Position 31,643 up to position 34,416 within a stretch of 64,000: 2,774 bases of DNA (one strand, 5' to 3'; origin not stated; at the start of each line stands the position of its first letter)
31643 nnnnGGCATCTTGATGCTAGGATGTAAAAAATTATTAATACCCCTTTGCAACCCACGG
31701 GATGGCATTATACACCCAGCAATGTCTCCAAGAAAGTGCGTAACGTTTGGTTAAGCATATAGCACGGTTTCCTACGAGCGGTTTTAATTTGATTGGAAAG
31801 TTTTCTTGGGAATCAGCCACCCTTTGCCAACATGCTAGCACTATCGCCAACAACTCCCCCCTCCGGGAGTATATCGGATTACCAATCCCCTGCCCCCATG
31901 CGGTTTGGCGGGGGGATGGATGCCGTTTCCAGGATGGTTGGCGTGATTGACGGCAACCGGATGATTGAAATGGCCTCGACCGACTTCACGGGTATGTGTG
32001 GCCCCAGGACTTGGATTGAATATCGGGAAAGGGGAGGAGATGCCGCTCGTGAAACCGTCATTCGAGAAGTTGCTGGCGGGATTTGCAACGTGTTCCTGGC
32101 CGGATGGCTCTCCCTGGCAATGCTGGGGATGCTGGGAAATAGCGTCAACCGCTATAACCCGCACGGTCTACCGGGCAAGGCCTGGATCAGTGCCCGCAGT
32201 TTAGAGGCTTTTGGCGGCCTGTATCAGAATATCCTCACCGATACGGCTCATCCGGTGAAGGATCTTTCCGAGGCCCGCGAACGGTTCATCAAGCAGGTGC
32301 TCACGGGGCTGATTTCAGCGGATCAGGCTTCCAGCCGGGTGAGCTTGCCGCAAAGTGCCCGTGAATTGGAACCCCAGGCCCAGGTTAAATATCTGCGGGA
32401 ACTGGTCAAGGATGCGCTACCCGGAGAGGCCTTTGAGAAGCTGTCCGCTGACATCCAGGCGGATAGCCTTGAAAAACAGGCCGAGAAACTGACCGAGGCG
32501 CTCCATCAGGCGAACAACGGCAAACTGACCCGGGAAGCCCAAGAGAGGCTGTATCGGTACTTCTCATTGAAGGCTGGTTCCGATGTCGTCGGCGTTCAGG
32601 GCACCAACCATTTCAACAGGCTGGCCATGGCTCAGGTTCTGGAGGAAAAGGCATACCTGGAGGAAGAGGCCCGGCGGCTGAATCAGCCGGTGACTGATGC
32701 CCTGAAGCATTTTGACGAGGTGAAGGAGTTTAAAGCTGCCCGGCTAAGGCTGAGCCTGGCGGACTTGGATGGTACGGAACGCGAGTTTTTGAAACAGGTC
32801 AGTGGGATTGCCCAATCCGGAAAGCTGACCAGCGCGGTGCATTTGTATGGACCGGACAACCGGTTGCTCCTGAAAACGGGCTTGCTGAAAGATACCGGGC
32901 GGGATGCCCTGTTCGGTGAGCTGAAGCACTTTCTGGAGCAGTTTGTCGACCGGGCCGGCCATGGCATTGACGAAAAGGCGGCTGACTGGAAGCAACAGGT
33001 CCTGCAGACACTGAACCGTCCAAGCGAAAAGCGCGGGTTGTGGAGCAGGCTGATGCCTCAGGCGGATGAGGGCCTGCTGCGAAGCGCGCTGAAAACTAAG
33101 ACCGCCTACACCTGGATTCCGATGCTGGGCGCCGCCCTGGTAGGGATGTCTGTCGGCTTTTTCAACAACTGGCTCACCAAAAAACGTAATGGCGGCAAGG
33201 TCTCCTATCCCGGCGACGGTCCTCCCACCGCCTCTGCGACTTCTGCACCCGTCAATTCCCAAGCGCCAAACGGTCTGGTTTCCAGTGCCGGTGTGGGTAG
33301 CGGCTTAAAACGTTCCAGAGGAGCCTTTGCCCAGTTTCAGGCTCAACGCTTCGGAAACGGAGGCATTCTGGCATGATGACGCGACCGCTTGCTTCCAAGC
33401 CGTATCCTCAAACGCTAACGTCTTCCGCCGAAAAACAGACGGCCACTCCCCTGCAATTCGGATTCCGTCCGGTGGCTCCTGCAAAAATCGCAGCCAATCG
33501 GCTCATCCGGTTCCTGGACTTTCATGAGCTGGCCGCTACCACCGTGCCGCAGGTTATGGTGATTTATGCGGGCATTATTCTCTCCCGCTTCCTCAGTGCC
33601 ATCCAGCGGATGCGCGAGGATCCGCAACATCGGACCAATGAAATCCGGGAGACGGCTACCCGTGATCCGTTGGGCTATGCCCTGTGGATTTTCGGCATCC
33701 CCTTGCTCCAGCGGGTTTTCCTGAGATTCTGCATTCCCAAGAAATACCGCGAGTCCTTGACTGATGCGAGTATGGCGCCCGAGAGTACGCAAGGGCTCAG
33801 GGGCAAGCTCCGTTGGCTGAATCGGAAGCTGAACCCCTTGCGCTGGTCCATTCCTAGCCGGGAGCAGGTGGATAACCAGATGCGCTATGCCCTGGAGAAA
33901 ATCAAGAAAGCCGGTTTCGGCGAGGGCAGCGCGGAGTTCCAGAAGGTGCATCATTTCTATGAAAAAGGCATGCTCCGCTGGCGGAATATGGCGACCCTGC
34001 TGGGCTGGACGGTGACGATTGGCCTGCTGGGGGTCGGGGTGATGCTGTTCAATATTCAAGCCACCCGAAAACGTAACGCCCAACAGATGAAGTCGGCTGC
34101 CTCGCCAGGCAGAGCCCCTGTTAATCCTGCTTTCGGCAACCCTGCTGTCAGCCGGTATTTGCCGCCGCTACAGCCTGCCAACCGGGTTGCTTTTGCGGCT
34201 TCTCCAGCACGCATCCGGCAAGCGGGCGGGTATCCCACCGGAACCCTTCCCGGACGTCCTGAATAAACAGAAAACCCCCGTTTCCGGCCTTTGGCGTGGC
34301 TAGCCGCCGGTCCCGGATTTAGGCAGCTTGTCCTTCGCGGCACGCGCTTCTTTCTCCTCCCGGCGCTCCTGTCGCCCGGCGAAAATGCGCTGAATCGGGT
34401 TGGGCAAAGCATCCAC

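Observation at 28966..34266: Divergent quartet of domain-less bitopic proteins sharing a hydrophobic-helix / basic-cluster / Pro-Gln-Ala-rich tail architecture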

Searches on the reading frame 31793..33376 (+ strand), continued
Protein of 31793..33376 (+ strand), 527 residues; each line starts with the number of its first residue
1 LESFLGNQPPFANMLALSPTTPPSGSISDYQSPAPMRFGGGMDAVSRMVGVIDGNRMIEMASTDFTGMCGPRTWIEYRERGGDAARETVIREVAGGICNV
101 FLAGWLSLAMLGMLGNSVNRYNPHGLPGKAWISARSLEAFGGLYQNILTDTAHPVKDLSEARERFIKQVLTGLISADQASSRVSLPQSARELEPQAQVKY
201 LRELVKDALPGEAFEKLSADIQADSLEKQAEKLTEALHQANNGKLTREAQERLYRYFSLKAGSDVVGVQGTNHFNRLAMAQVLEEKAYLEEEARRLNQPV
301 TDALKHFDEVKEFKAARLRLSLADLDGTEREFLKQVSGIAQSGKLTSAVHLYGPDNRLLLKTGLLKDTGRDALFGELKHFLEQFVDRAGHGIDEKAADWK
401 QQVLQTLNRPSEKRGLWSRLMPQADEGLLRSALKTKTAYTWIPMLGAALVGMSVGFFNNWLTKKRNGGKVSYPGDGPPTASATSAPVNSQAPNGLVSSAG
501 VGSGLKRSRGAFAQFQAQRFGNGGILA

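Call 67: find_encoding_contigs(protein=P0138, flank=10000, max_places=2)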
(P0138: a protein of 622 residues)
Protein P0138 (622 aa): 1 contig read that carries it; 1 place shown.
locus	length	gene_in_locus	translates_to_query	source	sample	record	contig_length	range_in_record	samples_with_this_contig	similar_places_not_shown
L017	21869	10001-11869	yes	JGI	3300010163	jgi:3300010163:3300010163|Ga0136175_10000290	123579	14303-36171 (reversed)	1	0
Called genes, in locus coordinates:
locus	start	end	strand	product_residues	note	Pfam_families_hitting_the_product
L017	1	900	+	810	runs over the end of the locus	PF07963:N_methyl (weak)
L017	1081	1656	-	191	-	-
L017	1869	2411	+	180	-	-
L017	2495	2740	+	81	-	-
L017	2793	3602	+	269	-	PF01048:PNP_UDP_1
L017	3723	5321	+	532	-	PF19568:Spore_III_AA, PF25516:PTPase, PF01424:R3H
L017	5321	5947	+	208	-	PF01863:YgjP-like, PF08325:WLM (weak)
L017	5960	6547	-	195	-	PF00484:Pro_CA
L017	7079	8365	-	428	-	PF02403:Seryl_tRNA_N, PF00587:tRNA-synt_2b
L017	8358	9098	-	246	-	PF01479:S4, PF00849:PseudoU_synth_2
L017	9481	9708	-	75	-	-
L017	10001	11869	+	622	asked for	-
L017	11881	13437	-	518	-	PF13231:PMT_2 (weak)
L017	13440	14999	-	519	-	-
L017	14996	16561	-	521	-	-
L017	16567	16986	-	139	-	PF02823:ATP-synt_DE_N, PF00401:ATP-synt_DE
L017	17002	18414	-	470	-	PF02874:ATP-synt_ab_N, PF00006:ATP-synt_ab, PF22919:ATP-synt_VA_C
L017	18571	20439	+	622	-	-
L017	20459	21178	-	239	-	PF05050:Methyltransf_21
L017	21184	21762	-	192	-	PF02481:DNA_processg_A (weak)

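Call 68: find_encoding_contigs(protein=P0069, flank=10000, max_places=2)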
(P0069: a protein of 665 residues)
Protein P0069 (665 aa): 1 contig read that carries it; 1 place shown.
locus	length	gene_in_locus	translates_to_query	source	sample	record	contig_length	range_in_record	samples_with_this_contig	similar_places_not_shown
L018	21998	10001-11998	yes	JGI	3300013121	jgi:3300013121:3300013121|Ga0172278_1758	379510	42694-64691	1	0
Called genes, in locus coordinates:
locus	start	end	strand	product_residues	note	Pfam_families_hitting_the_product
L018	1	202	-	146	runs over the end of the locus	-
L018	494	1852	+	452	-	-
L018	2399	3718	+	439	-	-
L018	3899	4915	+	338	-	-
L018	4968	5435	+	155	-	-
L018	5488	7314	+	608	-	PF07719:TPR_2 (faint), PF13428:TPR_14 (faint), PF13174:TPR_6 (faint), PF25063:ARM_TT21_C (weak), PF23914:TPR_CcmH_CycH (weak), PF13432:TPR_16 (weak), PF13431:TPR_17 (weak), PF14559:TPR_19 (weak), +6 more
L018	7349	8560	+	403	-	PF13424:TPR_12 (faint), PF00515:TPR_1 (faint), PF07719:TPR_2 (faint), PF13176:TPR_7 (faint), PF13432:TPR_16, PF14559:TPR_19 (faint), PF13371:TPR_9 (weak), PF13432:TPR_16 (weak), +2 more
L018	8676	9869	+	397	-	PF04055:Radical_SAM, PF19288:CofH_C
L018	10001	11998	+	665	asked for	-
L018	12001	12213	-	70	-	-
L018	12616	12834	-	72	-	-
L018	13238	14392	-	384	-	-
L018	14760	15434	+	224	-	PF14602:Hexapep_2 (faint), PF25084:LbH_EIF2B (weak), PF00132:Hexapep, PF25087:GMPPB_C (weak)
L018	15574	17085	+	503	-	PF13598:DUF4139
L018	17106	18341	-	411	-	PF13477:Glyco_trans_4_2, PF13439:Glyco_transf_4, PF13579:Glyco_trans_4_4, PF00534:Glycos_transf_1, PF13692:Glyco_trans_1_4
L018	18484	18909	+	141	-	PF01878:EVE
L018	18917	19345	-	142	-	PF04134:DCC1-like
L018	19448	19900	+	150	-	PF00027:cNMP_binding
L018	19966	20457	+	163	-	PF14539:DUF4442, PF13622:4HBT_3 (faint), PF03061:4HBT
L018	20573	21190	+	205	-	-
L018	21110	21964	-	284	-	-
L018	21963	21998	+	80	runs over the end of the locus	PF00034:Cytochrom_C, PF13442:Cytochrome_CBB3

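Call 77: list_cluster_members(proteins=[L002:309-1787:-, L005:8234-9709:-, L004:8222-9601:-, L006:8172-9698:-, L007:8219-9745:-, L010:8243-9739:-, L008:3273-4778:-, L009:8242-9738:-, L012:8025-9599:-, L011:7689-9254:-])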
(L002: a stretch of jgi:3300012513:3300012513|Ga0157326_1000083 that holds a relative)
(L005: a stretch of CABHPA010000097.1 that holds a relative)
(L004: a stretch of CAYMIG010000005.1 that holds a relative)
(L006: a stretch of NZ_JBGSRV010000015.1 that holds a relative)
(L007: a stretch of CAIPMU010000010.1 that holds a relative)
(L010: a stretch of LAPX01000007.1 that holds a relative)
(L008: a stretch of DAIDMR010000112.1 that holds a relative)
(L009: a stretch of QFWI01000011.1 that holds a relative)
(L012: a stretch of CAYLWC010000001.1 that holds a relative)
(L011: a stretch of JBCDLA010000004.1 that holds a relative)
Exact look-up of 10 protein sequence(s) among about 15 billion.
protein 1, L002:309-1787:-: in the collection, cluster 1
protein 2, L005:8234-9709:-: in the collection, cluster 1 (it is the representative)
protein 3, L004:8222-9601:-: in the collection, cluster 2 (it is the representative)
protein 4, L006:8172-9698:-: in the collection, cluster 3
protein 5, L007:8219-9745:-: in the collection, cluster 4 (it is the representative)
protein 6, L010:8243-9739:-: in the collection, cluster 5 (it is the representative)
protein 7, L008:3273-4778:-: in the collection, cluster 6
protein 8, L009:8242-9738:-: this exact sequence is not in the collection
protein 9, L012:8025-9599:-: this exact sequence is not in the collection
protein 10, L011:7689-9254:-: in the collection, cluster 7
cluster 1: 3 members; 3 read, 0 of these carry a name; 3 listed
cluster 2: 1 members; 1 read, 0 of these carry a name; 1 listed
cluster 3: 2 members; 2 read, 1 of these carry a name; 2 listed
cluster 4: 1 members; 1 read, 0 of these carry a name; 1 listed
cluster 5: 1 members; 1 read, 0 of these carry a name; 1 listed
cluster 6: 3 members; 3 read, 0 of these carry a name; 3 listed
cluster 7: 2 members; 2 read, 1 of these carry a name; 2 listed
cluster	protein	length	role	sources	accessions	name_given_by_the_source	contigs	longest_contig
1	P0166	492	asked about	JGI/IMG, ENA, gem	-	-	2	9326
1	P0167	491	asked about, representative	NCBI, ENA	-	-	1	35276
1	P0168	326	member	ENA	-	-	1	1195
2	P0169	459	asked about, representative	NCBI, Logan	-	-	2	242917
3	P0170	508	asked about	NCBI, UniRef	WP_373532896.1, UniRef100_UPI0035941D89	hypothetical protein [Vampirovibrio sp.] | hypothetical protein n=1 Tax=Vampirovibrio sp. TaxID=2717857 RepID=UPI0035941D89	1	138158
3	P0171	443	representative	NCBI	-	-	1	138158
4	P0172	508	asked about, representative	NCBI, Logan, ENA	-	-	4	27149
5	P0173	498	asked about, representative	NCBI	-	-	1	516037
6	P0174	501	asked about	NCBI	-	-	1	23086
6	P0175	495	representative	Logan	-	-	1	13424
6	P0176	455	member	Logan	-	-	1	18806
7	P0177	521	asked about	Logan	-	-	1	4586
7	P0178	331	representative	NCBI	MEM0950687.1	MAG: hypothetical protein AAGI66_00915 [Cyanobacteria bacterium P01_H01_bin.74]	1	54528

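Call 89: fold_search(model_id=the predicted structure, library=pdb)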
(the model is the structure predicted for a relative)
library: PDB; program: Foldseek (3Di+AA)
matches with E <= 10: 128; with E <= 0.001: 0
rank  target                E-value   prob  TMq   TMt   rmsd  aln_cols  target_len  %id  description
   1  8xq9_A                6.4e-01  0.06  0.11  0.11  32.0       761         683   10  Structure of the sea urchin spSLC9C1 in state-2 w/ cAMP dimer (released 2024-07-17)
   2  6hcl_A                1.3e+00  0.03  0.08  0.11  27.9       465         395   13  Crystal structure of a MFS transporter with Ligand at 2.69 Angstroem resolution (released 2019-07-03)
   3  8xqa_A                1.4e+00  0.04  0.11  0.11  32.3       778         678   11  Structure of the sea urchin spSLC9C1 in state-3 w/ cAMP dimer (released 2024-07-17)
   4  8b70_A                1.5e+00  0.03  0.10  0.11  29.1       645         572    8  KimA from B. subtilis with nucleotide second-messenger c-di-AMP bound (released 2023-01-18)
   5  6lvf_A                1.8e+00  0.03  0.10  0.09  24.8       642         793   10  Cryo-EM structure of the multiple peptide resistance factor (MprF) loaded with one lysyl-phosphatidylglycerol molecule (released 2021-02-03)
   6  3hai_C                2.2e+00  0.08  0.10  0.17  23.7       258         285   11  Crystal structure of human PACSIN1 F-BAR domain (P21 lattice) (released 2009-06-16)
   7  6g9x_A                2.3e+00  0.02  0.07  0.10  29.6       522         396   11  Crystal structure of a MFS transporter at 2.54 Angstroem resolution (released 2019-07-03)
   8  8pcz_A                2.3e+00  0.02  0.08  0.06  37.8       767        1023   11  Ligand-free SpSLC9C1 in lipid nanodiscs, dimer (released 2023-11-08)
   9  9h6w                  2.5e+00  0.13  0.11  0.13  22.3       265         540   12  Crystal structure of the Salmonella effector SspH1 (released 2025-05-28)
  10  3g06                  2.7e+00  0.11  0.09  0.10  20.2       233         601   10  The Salmonella Virulence Effector SspH2 Functions As A Novel E3 Ligase (released 2009-04-07)
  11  6g70_A                2.7e+00  0.02  0.07  0.09  31.1       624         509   11  Structure of murine Prpf39 (released 2019-04-03)
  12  8r97_F                2.8e+00  0.03  0.07  0.12  21.3       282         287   13  Crystal structure of the cryorhodopsin CryoR2 at pH 4.6, type B crystals, non-illuminated state (released 2024-12-11)
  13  8r97_B                2.8e+00  0.03  0.07  0.12  21.2       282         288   13  Crystal structure of the cryorhodopsin CryoR2 at pH 4.6, type B crystals, non-illuminated state (released 2024-12-11)
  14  5xtc_s                3.2e+00  0.07  0.07  0.12  18.7       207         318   12  Cryo-EM structure of human respiratory complex I transmembrane arm (released 2017-08-30)
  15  8rgq_H                3.3e+00  0.07  0.08  0.14  18.7       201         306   10  Open Complex I from murine liver (released 2024-04-24)
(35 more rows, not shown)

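Call 93: list_cluster_members(proteins=[P0043, P0047, P0061, P0063, P0084, P0091, P0106, P0136, P0148, P0157])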
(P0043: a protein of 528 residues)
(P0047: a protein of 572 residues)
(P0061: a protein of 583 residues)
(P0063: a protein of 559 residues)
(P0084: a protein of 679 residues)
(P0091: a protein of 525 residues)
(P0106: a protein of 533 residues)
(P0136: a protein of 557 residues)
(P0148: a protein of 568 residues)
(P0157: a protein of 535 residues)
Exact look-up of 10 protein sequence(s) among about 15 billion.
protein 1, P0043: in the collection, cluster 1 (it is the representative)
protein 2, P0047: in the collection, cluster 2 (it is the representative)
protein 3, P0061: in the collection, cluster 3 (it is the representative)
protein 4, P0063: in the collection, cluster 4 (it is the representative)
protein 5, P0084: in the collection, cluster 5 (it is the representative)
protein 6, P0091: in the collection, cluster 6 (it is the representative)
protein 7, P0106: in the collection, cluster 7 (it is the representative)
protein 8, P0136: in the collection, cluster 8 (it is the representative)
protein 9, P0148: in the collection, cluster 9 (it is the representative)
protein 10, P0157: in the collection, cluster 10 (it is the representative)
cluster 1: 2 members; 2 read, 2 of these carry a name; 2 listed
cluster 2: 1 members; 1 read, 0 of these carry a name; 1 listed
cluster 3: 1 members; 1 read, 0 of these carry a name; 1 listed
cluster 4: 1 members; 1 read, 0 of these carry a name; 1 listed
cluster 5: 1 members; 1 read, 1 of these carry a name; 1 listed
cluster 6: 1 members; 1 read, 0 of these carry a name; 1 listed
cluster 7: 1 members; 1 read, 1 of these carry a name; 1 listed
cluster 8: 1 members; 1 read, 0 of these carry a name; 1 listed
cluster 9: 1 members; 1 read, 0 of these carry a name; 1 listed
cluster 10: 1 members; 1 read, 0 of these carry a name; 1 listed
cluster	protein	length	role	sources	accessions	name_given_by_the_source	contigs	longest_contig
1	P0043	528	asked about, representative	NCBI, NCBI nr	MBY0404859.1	MAG: hypothetical protein K2X66_13245 [Cyanobacteria bacterium] | hypothetical protein [Cyanobacteriota bacterium]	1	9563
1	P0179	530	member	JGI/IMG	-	hypothetical protein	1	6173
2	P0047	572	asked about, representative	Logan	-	-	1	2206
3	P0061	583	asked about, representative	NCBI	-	-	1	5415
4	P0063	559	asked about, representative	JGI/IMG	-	-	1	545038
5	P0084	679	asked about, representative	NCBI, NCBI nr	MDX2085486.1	MAG: hypothetical protein SFZ03_08870 [Candidatus Melainabacteria bacterium] | hypothetical protein [Candidatus Melainabacteria bacterium]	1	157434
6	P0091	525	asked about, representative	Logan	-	-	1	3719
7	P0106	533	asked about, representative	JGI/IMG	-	hypothetical protein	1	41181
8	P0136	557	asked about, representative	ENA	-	-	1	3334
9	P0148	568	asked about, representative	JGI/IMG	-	-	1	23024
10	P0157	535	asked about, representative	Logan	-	-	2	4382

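Call 96: find_encoding_contigs(protein=P0063, flank=8000, max_places=1)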
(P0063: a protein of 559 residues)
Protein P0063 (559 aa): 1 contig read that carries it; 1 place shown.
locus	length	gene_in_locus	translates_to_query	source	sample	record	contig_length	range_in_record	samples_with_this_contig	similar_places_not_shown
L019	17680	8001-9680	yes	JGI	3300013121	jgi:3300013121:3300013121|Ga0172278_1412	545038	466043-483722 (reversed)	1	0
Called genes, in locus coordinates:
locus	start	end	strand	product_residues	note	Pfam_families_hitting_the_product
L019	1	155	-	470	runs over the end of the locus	PF02470:MlaD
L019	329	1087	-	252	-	PF00005:ABC_tran, PF13304:AAA_21 (faint)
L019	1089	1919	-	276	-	PF02405:MlaE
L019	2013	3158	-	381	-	PF01075:Glyco_transf_9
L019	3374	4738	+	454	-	-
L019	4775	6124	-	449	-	-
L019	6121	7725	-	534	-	-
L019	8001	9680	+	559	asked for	-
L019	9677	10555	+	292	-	-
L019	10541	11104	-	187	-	PF13302:Acetyltransf_3 (weak), PF00583:Acetyltransf_1, PF13673:Acetyltransf_10 (weak), PF13508:Acetyltransf_7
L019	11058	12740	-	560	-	-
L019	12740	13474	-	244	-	PF07685:GATase_3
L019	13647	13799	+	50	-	-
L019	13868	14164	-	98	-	-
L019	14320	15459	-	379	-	PF07549:Sec_GG (weak), PF02355:SecD_SecF_C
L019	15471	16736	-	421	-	PF21760:SecD_1st, PF22599:SecDF_P1_head, PF02355:SecD_SecF_C, PF03176:MMPL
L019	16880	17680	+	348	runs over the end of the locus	PF20030:bpMoxR, PF05496:RuvB_N (faint), PF00004:AAA (weak), PF07726:AAA_3, PF07728:AAA_5, PF17863:AAA_lid_2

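Call 97: find_encoding_contigs(protein=P0084, flank=8000, max_places=1)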
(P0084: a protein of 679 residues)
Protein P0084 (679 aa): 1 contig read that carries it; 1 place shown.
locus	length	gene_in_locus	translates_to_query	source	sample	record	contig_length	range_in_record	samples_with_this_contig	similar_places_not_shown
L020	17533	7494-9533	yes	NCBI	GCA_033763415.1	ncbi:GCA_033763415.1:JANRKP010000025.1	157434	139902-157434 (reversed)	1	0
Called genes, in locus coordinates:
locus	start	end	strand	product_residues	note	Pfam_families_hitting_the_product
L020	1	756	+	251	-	?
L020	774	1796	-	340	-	PF08668:HDOD, PF01966:HD (weak)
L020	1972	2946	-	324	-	-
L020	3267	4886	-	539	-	-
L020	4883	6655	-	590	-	-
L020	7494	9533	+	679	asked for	-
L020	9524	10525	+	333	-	-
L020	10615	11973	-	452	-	-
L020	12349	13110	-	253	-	-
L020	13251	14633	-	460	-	PF00772:DnaB, PF03796:DnaB_C, PF13481:AAA_25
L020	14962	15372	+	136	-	PF03960:ArsC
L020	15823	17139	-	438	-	-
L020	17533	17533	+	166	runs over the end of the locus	-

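Call 98: find_encoding_contigs(protein=P0160, flank=8000, max_places=1)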
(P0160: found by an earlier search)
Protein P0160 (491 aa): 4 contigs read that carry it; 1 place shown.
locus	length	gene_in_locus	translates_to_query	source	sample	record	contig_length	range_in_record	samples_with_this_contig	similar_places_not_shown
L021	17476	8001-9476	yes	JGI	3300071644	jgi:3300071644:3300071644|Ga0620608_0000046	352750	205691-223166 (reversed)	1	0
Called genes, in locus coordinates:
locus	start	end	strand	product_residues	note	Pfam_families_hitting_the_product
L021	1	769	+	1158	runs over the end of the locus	PF02811:PHP, PF07733:DNA_pol3_alpha, PF17657:DNA_pol3_finger, PF14579:HHH_6, PF01336:tRNA_anti-codon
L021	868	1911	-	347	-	-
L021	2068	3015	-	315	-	PF02518:HATPase_c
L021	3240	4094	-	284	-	PF03641:Lysine_decarbox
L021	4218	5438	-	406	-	-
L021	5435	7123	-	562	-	-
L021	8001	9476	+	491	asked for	-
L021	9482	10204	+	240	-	-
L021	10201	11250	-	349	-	PF02353:CMAS, PF05175:MTS (weak), PF13489:Methyltransf_23, PF13649:Methyltransf_25, PF13847:Methyltransf_31, PF08241:Methyltransf_11, PF08242:Methyltransf_12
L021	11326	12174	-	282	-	PF06966:DUF1295, PF02544:Steroid_dh (weak)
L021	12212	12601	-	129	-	PF07343:DUF1475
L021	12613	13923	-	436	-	PF02353:CMAS, PF13489:Methyltransf_23 (weak), PF08241:Methyltransf_11, PF08242:Methyltransf_12, PF13649:Methyltransf_25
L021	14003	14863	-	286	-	PF07103:DUF1365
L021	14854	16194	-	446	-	PF01266:DAO (faint), PF01593:Amino_oxidase, PF13450:NAD_binding_8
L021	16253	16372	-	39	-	-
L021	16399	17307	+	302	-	PF00106:adh_short, PF08659:KR, PF08643:DUF1776, PF13460:NAD_binding_10 (faint), PF13561:adh_short_C2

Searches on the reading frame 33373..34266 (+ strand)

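Call 3: search_protein_families(library=pfam, proteins=[window:33373-34266:+], max_evalue=1)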
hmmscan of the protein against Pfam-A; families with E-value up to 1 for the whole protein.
window:33373-34266:+ (297 aa): 1 family
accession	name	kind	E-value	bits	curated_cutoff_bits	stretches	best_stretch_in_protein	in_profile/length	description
PF03918.19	CcmH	-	0.34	10.6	25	0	205-241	93-129/143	Cytochrome C biogenesis protein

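Call 4: search_protein_families(library=ncbifam, proteins=[window:33373-34266:+], max_evalue=1)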
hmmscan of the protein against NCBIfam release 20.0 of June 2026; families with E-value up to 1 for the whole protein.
window:33373-34266:+ (297 aa): 1 family
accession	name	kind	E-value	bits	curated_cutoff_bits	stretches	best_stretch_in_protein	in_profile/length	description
NF009195.0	PRK12543.1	subfamily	0.22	11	197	1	45-93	141-187/192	RNA polymerase sigma factor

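Call 64: search_protein_families(library=padloc, proteins=[window:33373-34266:+], max_evalue=0.1)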
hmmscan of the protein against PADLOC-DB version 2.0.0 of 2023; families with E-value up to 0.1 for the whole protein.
window:33373-34266:+ (297 aa): 0 families

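Call 65: search_protein_families(library=phrogs, proteins=[window:33373-34266:+], max_evalue=0.1)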
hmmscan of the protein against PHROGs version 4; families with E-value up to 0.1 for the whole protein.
window:33373-34266:+ (297 aa): 0 families
